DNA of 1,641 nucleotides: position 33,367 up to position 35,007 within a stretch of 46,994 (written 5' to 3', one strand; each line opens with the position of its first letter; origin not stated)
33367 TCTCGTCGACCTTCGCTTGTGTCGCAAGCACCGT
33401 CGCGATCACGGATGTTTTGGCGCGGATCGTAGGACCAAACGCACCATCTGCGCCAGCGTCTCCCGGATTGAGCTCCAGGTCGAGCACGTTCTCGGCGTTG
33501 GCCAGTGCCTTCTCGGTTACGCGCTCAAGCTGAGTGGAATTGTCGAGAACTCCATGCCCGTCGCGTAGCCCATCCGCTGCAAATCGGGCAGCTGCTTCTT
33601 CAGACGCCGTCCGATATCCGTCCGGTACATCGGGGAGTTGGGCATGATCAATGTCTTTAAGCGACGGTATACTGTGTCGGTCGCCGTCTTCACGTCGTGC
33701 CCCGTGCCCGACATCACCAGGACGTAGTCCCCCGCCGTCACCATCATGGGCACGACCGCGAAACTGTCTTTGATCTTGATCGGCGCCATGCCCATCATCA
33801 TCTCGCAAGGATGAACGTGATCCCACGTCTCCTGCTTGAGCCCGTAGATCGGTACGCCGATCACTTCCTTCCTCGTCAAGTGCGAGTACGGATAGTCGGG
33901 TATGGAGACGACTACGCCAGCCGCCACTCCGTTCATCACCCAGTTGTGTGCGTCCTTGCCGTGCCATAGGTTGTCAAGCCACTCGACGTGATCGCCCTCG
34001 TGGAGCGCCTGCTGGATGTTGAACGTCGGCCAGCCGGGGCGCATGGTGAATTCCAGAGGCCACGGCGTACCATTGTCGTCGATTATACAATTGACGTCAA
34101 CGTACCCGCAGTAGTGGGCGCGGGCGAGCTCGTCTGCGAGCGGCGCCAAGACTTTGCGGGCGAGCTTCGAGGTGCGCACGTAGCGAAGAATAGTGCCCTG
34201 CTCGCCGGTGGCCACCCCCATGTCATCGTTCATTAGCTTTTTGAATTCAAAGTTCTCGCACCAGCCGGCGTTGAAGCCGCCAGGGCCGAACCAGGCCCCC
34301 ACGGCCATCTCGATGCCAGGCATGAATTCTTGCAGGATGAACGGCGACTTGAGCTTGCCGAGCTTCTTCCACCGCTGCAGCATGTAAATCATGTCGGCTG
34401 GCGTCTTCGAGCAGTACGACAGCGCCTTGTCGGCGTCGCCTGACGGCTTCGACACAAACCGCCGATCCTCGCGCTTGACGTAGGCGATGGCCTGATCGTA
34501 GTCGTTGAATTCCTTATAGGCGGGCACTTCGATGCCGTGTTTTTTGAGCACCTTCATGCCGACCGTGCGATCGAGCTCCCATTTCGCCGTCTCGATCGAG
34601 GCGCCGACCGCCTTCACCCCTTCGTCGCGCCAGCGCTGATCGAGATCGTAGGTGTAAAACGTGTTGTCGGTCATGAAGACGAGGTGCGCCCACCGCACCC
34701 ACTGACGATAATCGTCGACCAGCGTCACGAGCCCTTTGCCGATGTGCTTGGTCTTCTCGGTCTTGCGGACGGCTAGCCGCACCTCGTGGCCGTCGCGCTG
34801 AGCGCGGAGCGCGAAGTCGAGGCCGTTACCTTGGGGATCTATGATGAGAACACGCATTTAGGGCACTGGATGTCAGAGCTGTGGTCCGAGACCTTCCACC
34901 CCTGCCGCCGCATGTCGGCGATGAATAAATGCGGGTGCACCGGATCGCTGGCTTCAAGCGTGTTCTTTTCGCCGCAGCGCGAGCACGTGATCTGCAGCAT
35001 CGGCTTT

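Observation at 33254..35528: PurD-like ATP-grasp ligase cassette coupled to the end of the ejection-protein operon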

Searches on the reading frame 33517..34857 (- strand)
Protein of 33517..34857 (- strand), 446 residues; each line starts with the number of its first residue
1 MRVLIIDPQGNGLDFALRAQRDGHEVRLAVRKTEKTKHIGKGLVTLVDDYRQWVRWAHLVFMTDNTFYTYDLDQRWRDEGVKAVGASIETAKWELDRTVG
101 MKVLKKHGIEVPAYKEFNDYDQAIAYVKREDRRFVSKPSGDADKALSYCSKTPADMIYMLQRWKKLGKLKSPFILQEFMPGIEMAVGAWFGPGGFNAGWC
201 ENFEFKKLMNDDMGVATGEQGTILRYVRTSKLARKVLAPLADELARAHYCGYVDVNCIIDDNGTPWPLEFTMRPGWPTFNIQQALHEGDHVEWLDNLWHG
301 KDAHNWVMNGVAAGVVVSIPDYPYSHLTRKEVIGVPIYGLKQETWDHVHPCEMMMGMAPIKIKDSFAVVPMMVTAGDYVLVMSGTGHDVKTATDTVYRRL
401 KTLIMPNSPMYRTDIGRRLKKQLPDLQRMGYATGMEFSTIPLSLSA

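Call 3: search_protein_families(library=pfam, proteins=[window:33517-34857:-], max_evalue=0.1)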
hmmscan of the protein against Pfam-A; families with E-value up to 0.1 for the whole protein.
window:33517-34857:- (446 aa): 2 families
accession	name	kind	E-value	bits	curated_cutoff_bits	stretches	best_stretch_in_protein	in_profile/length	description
PF01071.24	GARS_A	-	4.4e-10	40.1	27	1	102-275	8-190/194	Phosphoribosylglycinamide synthetase, ATP-grasp (A) domain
PF02843.22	GARS_C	-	2e-05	25.3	34.8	1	313-418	2-92/92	Phosphoribosylglycinamide synthetase, C domain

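Call 4: search_protein_families(library=phrogs, proteins=[window:33517-34857:-], max_evalue=0.01)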
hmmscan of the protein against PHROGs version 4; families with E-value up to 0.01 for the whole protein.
window:33517-34857:- (446 aa): 0 families

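Call 6: search_dna_similar(query=window:33517-34857:-, collection=phages, mode=protein, max_rows=40)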
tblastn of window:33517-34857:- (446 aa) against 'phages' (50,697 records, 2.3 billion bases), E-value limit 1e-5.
Records with a match: 12; places in all: 12; records where one place covers at least 80% of the query: 2.
Best place of each record, by identity: <60% 12.
By first word of the organism name: Bacteriophage 6; Listeria 4; Caudoviricetes 1; Salmonella 1.
By host as written in the record: - 7; Listeria monocytogenes 4; Homo sapiens 1.
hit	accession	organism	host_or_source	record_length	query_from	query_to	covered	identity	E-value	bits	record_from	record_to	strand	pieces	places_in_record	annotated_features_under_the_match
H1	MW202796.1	Caudoviricetes sp.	Manatee Spring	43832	1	436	98%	48.3%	6e-127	410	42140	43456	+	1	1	none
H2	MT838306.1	Bacteriophage sp.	human fecal samples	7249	1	418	94%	25.1%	4e-16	87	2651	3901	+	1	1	record has no annotation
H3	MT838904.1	Bacteriophage sp.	human fecal samples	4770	80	432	79%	24.1%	2e-11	72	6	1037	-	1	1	record has no annotation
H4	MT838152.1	Bacteriophage sp.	human fecal samples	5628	80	434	80%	23.3%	1e-8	63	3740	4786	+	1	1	record has no annotation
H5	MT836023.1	Bacteriophage sp.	human fecal samples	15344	76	418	77%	23.7%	1e-8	64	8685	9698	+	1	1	record has no annotation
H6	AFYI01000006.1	Salmonella enterica subsp. enterica serovar Infantis str. ...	Homo sapiens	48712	76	418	77%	23.3%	6e-7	58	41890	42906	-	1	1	phosphoribosylamine--glycine ligase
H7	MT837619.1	Bacteriophage sp.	human fecal samples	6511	79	418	76%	22.3%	8e-6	54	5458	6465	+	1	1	record has no annotation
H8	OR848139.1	Listeria phage LM 4-14-1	Listeria monocytogenes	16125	76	418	77%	21.7%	3e-7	59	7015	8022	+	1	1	record has no annotation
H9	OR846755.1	Listeria phage LM 4-11-1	Listeria monocytogenes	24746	76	418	77%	21.7%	3e-7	59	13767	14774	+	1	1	record has no annotation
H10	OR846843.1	Listeria phage LM 4-11-1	Listeria monocytogenes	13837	76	418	77%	21.6%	3e-6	56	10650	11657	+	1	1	record has no annotation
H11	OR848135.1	Listeria phage LM 4-14-1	Listeria monocytogenes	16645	76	418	77%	21.6%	3e-6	56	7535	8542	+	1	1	record has no annotation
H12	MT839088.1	Bacteriophage sp.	human fecal samples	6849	65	335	61%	27.0%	5e-13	77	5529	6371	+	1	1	record has no annotation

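Call 7: get_annotated_region(hit=H1, flank=20000)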
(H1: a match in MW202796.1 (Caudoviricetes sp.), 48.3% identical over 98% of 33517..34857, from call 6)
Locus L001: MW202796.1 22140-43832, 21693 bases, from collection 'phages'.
description: Myoviridae sp. isolate ct2os315, complete genome.
organism: Caudoviricetes sp. (NCBI taxid 2832643)
taxonomy: Viruses; Duplodnaviria; Heunggongvirae; Uroviricota; Caudoviricetes
host: -; source: Manatee Spring; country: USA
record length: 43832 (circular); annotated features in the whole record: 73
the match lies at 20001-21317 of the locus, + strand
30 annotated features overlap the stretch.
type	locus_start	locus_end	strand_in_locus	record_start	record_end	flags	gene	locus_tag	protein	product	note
CDS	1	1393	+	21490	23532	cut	-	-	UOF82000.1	head to tail connecting protein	-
CDS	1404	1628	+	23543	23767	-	-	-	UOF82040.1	hypothetical protein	-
CDS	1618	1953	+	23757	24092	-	-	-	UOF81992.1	chaperonin 10 kd subunit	-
CDS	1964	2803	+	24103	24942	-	-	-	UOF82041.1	hypothetical protein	-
CDS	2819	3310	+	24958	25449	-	-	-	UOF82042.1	hypothetical protein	-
CDS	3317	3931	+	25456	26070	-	-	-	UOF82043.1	hypothetical protein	-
CDS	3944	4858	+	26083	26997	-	-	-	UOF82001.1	major capsid protein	-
CDS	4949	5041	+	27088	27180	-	-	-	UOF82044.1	hypothetical protein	-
CDS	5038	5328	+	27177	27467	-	-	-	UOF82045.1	hypothetical protein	-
CDS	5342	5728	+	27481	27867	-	-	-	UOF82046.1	hypothetical protein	-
CDS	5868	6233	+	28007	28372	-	-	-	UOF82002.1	tail collar fiber protein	-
CDS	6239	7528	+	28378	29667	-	-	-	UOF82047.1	hypothetical protein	-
CDS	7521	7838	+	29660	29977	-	-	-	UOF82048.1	hypothetical protein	-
CDS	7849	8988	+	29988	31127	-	-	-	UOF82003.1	tail fiber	-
CDS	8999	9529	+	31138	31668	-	-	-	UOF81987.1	c1q globular head like domain containing protein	-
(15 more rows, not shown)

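Call 9: find_homologous_proteins(query=window:33517-34857:-, max_evalue=0.001)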
Query window:33517-34857:- (446 aa): 2854 proteins with E <= 0.001 among 8000 candidates; the best 120 are listed.
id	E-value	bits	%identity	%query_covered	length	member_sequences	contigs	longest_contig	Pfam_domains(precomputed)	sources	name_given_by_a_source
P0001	0.0e+0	1049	100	100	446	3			PF01071.25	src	-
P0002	3.4e-256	869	81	100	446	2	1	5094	PF01071.25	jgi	jgi:phosphoribosylamine--glycine ligase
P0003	1.2e-253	860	82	100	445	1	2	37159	PF02843.23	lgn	-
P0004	1.4e-253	860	81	100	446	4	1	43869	PF02843.23,PF01071.25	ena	-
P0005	2.7e-252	856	81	100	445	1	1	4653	PF01071.25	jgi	jgi:phosphoribosylamine---glycine ligase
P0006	9.4e-249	844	79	100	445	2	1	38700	PF01071.25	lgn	-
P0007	8.2e-238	808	74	99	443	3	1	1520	PF02843.23,PF01071.25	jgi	jgi:phosphoribosylamine--glycine ligase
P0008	2.0e-236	803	76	100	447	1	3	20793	PF02843.23,PF01071.25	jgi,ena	-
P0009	9.0e-236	801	75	98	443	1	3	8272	PF02843.23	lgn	-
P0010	1.1e-234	798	75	100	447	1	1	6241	PF02843.23,PF01071.25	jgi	jgi:phosphoribosylamine---glycine ligase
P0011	1.1e-233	794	75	100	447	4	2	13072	PF02843.23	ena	-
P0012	1.5e-233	794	75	100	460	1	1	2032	PF02843.23,PF01071.25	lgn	-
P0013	4.4e-233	792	75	100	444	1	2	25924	PF02843.23,PF01071.25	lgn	-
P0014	2.4e-232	790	74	100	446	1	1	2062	PF02843.23,PF01071.25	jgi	-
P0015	7.4e-232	788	75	100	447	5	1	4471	PF02843.23,PF01071.25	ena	-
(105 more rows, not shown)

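Call 10: search_solved_structures(query=window:33517-34857:-, max_evalue=1, show_alignments=2)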
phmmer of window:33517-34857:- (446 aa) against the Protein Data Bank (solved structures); distinct sequences matched with E-value up to 1: 11.
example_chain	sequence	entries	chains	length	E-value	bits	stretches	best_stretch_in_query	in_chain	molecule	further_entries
2yw2_A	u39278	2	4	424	3.1e-15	59.3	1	76-423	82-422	Phosphoribosylamine--glycine ligase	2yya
2ip4_A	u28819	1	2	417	2.9e-11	46.2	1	80-421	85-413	Phosphoribosylamine--glycine ligase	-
2xcl_A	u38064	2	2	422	1.2e-08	37.6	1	78-420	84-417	PHOSPHORIBOSYLAMINE--GLYCINE LIGASE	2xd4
2yrw_A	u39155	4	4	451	1.3e-08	37.5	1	74-419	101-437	Phosphoribosylglycinamide synthetase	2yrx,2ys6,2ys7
5vev_A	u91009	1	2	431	1.2e-07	34.3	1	74-326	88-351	Phosphoribosylamine--glycine ligase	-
2qk4_A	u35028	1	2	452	1.2e-07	34.3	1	76-336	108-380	Trifunctional purine biosynthetic protein adenosine-3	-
1gso_A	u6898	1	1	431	5.4e-06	28.9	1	75-418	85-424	PROTEIN (GLYCINAMIDE RIBONUCLEOTIDE SYNTHETASE)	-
3mjf_A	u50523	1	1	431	0.00025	23.4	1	76-338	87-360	Phosphoribosylamine--glycine ligase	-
1vkz_A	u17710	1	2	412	0.00046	22.5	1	84-332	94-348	Phosphoribosylamine--glycine ligase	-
7lvo_A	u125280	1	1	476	0.0037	19.5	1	75-235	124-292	phosphoribosyl-glycinamide (GAR) synthetase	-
3lp8_A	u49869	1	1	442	0.019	17.2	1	70-325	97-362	Phosphoribosylamine-glycine ligase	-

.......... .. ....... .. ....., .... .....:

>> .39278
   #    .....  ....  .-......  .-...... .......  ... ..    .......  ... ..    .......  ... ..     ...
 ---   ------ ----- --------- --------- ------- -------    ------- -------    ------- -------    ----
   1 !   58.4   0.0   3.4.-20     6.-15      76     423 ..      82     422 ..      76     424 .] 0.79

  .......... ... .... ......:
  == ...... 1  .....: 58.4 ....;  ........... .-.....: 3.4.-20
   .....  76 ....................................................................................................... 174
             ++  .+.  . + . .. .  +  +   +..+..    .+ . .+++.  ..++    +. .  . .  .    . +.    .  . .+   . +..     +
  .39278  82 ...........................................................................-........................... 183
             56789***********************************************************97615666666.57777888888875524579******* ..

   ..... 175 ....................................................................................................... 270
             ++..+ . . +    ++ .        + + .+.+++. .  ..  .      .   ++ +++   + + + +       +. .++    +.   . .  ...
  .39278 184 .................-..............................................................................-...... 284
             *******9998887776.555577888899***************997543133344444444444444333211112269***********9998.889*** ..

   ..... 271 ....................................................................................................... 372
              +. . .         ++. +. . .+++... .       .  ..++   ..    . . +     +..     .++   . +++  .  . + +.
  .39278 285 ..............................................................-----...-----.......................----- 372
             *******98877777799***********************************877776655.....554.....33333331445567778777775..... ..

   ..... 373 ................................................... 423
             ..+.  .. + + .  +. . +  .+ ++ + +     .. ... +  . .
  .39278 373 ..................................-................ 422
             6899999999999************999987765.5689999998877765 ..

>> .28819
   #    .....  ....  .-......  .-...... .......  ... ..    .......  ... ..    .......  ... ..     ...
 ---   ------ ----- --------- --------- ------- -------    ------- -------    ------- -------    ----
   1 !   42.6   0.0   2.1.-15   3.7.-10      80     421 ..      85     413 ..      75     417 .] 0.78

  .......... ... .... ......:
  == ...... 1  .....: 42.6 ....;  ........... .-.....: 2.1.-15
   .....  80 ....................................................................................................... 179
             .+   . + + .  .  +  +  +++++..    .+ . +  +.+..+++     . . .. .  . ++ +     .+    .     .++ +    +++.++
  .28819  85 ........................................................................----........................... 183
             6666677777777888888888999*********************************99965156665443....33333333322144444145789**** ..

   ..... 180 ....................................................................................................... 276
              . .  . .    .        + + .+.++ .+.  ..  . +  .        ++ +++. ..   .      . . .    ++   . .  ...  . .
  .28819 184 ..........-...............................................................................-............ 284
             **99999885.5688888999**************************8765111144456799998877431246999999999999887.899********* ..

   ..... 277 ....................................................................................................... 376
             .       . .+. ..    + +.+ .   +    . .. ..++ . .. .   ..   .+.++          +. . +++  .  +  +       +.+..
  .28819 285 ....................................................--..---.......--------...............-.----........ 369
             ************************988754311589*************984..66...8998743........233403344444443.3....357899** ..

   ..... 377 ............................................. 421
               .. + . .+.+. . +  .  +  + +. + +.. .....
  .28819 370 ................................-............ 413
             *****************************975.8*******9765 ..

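Call 11: find_related_loci(query=window:33517-34857:-, collection=viral_contigs, flank=10000)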
Query window:33517-34857:- (446 aa) in viral_contigs; peptide patterns used: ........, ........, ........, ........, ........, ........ (x = any residue, [..] = any of these).
83 stretches matched a pattern; 83 encode a relative of the query (tblastn E <= 1e-3); the best 80 are kept; 80 distinct loci.
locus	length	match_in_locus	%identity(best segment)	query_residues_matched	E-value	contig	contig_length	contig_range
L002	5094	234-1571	81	1-446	0e+0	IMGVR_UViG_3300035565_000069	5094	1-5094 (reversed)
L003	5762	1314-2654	76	1-446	0e+0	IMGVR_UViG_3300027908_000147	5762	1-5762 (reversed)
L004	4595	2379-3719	75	1-446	0e+0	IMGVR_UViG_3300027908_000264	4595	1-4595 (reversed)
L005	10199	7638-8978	75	1-446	0e+0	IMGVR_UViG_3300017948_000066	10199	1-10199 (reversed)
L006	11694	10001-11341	75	1-446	0e+0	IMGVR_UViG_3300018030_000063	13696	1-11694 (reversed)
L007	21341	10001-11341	74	1-446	0e+0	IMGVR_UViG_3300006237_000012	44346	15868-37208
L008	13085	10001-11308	71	1-439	0e+0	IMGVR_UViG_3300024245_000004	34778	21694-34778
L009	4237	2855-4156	71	1-437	0e+0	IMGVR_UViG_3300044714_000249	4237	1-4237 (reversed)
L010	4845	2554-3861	70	1-437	0e+0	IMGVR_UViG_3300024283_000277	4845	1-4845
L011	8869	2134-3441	70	1-437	0e+0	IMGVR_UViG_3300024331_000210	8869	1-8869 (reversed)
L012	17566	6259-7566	70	1-437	0e+0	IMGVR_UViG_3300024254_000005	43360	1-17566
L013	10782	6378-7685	70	1-437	0e+0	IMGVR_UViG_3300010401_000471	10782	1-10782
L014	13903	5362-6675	67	1-439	0e+0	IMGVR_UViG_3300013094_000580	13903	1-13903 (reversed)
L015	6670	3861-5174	67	1-439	0e+0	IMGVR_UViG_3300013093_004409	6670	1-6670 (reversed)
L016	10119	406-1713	69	1-437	0e+0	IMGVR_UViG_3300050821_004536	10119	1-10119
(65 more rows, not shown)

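Call 34: predict_structure(alignment_id=A1)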
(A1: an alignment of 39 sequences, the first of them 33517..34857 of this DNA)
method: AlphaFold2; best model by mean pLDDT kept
length: 446 residues; sequences in the alignment: 39
mean_pLDDT: 88.9   pTM: 0.88
mean pLDDT of the five models: 88.9, 88.2, 88.3, 87.4, 87.1
residues with pLDDT >= 90: 313; 70-90: 86; 50-70: 31; < 50: 16
segments of 3 or more residues with pLDDT < 50: 209-217, 322-324
pLDDT, mean of each block of 10 residues (from residue 1): 95 96 97 90 95 96 90 89 94 91 97 93 97 86 68 93 84 90 96 97 73 48 96 98 96 96 95 89 96 97 96 87 51 86 89 94 92 89 95 94 78 82 95 88 49
secondary structure, 60 per line:
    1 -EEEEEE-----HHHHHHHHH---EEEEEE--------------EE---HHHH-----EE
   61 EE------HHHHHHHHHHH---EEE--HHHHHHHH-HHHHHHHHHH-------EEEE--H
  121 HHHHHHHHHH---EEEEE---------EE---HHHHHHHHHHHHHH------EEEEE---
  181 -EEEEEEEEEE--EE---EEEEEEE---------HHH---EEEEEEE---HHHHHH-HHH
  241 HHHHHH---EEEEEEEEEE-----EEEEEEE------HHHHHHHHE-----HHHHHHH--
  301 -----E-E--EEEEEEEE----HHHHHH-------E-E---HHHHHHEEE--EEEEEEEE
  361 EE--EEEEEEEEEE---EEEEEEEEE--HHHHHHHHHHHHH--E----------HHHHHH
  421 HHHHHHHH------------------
elements in order: E2-7 H13-21 E25-30 H50-53 E59-62 H69-79 E83-85 H88-95 H97-106 E114-117 H120-130 E134-138 H153-166 E173-177 E182-191 E199-205 E221-227 H231-236 H238-246 E250-259 E265-271 H278-285 H292-298 E311-318 H323-328 H342-347 E348-350 E353-362 E365-374 E378-386 H389-401 H415-428

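Call 35: search_protein_representatives(protein=window:33517-34857:-)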
Query: 446 residues. Proteins with E-value up to 0.001 (for the whole library): 1645; up to 1e-10: 863; up to 1e-30: 247. The best 150 are listed.
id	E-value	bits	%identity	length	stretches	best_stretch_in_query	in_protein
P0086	1.1e-202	690.6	69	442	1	1-439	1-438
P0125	3.5e-144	497.7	56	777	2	1-222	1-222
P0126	5.8e-141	487.0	53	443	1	2-437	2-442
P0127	2.0e-140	485.3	53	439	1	1-437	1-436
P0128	5.0e-137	474.1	67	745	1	2-305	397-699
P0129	8.3e-134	463.5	53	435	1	1-439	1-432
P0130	3.5e-133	461.4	52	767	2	1-221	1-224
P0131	3.7e-126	438.2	51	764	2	1-217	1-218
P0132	4.3e-126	438.0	51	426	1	1-435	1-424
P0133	1.8e-124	432.7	50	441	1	2-438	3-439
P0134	2.3e-124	432.3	49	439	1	1-436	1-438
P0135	3.3e-124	431.8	49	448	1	1-437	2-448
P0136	2.3e-121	422.4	47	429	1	1-434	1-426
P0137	8.1e-120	417.3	45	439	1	1-437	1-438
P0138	8.8e-119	413.9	49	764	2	216-437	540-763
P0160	5.1e-93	329.0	41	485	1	2-438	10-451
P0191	1.2e-59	218.9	39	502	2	174-390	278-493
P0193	4.1e-58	213.9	34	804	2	1-272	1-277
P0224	2.8e-47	178.2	33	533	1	1-422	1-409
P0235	9.6e-45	169.8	32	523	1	8-433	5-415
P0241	8.9e-44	166.7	31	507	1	1-433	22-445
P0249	5.0e-43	164.2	33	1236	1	4-430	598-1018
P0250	6.4e-43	163.8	34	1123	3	4-222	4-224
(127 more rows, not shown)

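Call 38: fold_search(model_id=the predicted structure, library=pdb)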
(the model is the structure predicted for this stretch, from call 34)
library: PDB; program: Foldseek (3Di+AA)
matches with E <= 10: 1910; with E <= 0.001: 673
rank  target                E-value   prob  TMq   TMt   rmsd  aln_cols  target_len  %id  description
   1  2yw2_A                1.4e-26  1.00  0.74  0.77   4.7       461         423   21  Crystal structure of GAR synthetase from Aquifex aeolicus in complex with ATP (released 2007-10-23)
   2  2qk4_A                1.2e-25  1.00  0.70  0.74   4.8       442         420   20  Human glycinamide ribonucleotide synthetase (released 2007-07-24)
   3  2ys6                  5.5e-25  1.00  0.67  0.71   5.3       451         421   21  Crystal structure of GAR synthetase from Geobacillus kaustophilus (released 2007-10-09)
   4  3mjf                  1.8e-24  1.00  0.65  0.67   6.2       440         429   19  Phosphoribosylamine-glycine ligase from Yersinia pestis (released 2010-05-26)
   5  2qk4_B                2.6e-24  1.00  0.74  0.77   5.0       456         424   21  Human glycinamide ribonucleotide synthetase (released 2007-07-24)
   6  2yrx                  3.6e-24  1.00  0.66  0.70   5.6       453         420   20  Crystal structure of GAR synthetase from Geobacillus kaustophilus (released 2007-10-09)
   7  3lp8                  4.0e-24  1.00  0.68  0.72   5.5       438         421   18  Crystal structure of phosphoribosylamine-glycine ligase from Ehrlichia chaffeensis (released 2010-02-23)
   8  7lvo                  4.3e-24  1.00  0.71  0.72   5.3       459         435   19  Cryptococcus neoformans GAR synthetase (released 2021-08-25)
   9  5vev_B                9.0e-24  1.00  0.66  0.71   5.3       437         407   18  Crystal Structure of Phosphoribosylamine-glycine Ligase from Neisseria gonorrhoeae (released 2017-04-12)
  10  2ip4_A                2.0e-23  1.00  0.66  0.71   6.2       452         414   22  Crystal Structure of Glycinamide Ribonucleotide Synthetase from Thermus thermophilus HB8 (released 2007-10-30)
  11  1gso                  3.5e-23  1.00  0.66  0.70   5.3       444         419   19  GLYCINAMIDE RIBONUCLEOTIDE SYNTHETASE (GAR-SYN) FROM E. COLI. (released 1998-12-09)
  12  5vev_A                9.5e-23  1.00  0.66  0.71   5.0       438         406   18  Crystal Structure of Phosphoribosylamine-glycine Ligase from Neisseria gonorrhoeae (released 2017-04-12)
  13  2xcl                  1.4e-22  1.00  0.70  0.74   5.1       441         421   19  Nucleotide-bound Structures of Bacillus subtilis Glycinamide Ribonucleotide Synthetase (released 2011-03-23)
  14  2yrw                  3.1e-22  1.00  0.66  0.70   5.4       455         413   20  Crystal structure of GAR synthetase from Geobacillus kaustophilus (released 2007-10-09)
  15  1vkz_A                1.2e-20  1.00  0.69  0.77   4.8       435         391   19  Crystal structure of Phosphoribosylamine--glycine ligase (TM1250) from Thermotoga maritima at 2.30 A resolution (released 2004-08-24)
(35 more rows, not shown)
